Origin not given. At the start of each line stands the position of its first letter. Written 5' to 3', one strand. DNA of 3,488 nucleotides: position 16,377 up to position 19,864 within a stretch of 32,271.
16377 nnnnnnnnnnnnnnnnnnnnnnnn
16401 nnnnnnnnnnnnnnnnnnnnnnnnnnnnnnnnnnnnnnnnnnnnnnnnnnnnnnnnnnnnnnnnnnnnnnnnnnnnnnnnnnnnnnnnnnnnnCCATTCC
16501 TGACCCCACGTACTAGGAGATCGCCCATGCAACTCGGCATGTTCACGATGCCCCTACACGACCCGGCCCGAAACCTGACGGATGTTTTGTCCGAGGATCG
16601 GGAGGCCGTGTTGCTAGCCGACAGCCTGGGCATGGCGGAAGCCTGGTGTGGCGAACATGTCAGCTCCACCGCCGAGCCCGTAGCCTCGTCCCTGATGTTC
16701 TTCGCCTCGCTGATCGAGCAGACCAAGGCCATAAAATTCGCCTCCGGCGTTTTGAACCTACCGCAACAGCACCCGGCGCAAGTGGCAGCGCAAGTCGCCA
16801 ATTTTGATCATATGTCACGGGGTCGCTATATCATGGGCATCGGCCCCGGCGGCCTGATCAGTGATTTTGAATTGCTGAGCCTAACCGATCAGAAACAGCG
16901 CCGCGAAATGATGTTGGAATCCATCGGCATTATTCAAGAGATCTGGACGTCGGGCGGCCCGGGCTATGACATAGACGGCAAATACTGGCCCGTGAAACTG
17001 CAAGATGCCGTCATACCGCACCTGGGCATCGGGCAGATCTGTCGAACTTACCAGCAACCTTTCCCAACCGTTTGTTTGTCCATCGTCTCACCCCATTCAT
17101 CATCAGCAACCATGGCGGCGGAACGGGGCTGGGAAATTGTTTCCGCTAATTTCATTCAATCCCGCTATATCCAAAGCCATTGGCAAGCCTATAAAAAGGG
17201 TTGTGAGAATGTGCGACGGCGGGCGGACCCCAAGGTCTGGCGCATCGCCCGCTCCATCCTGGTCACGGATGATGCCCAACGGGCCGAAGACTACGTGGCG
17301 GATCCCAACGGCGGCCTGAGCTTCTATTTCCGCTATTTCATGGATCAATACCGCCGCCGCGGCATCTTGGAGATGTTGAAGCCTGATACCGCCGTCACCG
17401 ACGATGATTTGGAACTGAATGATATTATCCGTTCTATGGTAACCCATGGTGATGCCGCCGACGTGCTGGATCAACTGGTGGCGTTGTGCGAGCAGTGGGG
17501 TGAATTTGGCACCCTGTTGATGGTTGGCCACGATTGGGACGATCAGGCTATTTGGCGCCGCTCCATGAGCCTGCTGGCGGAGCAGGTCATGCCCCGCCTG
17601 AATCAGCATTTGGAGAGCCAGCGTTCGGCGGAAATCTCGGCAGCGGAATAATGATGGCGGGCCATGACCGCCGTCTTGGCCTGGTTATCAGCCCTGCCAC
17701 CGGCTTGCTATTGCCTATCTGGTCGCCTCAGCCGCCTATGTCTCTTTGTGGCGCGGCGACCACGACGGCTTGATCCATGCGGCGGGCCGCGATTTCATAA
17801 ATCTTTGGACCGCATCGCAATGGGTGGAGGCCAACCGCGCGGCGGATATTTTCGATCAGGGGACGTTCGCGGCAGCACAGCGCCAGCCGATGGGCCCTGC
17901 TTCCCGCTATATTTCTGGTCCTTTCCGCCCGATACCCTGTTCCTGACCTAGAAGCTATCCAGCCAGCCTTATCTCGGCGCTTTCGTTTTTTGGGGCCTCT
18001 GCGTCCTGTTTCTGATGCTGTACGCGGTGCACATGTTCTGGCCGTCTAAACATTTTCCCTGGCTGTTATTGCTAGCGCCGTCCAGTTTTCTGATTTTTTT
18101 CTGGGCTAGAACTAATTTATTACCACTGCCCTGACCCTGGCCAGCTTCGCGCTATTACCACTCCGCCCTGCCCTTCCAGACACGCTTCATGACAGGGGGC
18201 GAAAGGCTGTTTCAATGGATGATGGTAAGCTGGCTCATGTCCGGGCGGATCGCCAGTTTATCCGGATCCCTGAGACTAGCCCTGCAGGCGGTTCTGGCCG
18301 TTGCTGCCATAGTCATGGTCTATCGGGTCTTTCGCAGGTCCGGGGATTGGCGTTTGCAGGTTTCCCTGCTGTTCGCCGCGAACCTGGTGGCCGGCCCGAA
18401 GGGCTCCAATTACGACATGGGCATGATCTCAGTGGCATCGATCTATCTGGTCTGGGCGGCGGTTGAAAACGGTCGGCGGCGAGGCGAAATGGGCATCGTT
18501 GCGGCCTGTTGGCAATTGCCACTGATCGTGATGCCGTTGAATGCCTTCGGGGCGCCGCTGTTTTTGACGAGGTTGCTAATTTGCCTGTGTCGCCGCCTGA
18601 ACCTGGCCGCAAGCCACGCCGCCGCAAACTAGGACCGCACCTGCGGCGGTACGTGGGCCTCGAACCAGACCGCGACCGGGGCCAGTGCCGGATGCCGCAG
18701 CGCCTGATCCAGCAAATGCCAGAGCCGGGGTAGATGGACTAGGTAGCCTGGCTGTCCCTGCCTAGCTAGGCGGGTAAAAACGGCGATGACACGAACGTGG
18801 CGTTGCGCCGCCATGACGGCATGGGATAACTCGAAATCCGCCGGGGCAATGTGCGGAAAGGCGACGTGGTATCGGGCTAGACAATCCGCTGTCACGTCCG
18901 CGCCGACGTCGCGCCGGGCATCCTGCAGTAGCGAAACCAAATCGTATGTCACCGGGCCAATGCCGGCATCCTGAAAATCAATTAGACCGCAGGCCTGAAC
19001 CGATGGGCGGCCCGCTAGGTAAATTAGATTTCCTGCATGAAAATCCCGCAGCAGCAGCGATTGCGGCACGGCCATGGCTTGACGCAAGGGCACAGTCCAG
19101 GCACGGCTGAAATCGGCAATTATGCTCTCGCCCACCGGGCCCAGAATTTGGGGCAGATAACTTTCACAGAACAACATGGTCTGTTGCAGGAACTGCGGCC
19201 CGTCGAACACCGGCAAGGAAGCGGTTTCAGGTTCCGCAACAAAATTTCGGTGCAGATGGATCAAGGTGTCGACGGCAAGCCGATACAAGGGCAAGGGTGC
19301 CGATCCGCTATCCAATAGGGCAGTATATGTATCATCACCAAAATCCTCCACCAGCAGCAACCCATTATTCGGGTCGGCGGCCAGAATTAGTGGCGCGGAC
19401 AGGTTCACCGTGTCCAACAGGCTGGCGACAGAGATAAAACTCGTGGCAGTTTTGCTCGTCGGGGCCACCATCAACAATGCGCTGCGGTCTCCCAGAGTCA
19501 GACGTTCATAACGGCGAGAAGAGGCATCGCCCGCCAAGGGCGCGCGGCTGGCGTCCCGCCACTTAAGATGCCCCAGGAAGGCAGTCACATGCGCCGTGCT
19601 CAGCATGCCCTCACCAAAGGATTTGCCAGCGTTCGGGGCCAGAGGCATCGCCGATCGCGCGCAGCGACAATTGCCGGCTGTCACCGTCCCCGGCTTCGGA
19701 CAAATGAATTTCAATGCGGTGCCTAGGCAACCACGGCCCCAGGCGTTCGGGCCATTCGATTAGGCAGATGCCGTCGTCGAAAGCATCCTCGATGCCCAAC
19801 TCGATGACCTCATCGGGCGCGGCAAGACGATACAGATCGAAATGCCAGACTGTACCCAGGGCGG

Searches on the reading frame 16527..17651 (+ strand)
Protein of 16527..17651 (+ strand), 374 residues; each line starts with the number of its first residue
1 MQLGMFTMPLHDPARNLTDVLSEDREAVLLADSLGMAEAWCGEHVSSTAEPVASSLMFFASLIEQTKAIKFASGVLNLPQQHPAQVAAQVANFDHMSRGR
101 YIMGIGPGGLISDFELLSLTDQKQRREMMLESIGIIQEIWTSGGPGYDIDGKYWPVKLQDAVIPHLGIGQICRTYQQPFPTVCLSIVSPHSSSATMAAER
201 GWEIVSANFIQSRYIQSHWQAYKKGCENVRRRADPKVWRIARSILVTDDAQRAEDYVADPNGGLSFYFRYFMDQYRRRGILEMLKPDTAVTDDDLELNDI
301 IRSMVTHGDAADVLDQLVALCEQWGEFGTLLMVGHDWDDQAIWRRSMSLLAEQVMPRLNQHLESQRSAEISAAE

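Call 9: search_protein_families(library=pfam, proteins=[window:16527-17651:+], max_evalue=0.001)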
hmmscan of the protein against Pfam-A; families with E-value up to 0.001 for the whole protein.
window:16527-17651:+ (374 aa): 1 family
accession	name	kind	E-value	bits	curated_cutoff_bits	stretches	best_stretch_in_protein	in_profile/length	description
PF00296.26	Bac_luciferase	-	2.3e-33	116.3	27.9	1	1-323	1-309/314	Luciferase-like monooxygenase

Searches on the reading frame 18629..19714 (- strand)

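Call 9: search_protein_families(library=pfam, proteins=[window:18629-19714:-], max_evalue=0.001)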
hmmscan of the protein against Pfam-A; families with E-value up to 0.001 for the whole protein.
window:18629-19714:- (361 aa): 1 family
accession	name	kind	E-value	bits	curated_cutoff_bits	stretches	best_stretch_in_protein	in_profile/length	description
PF01636.29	APH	-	1.7e-18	67.7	23.2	1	59-287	4-231/239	Phosphotransferase enzyme family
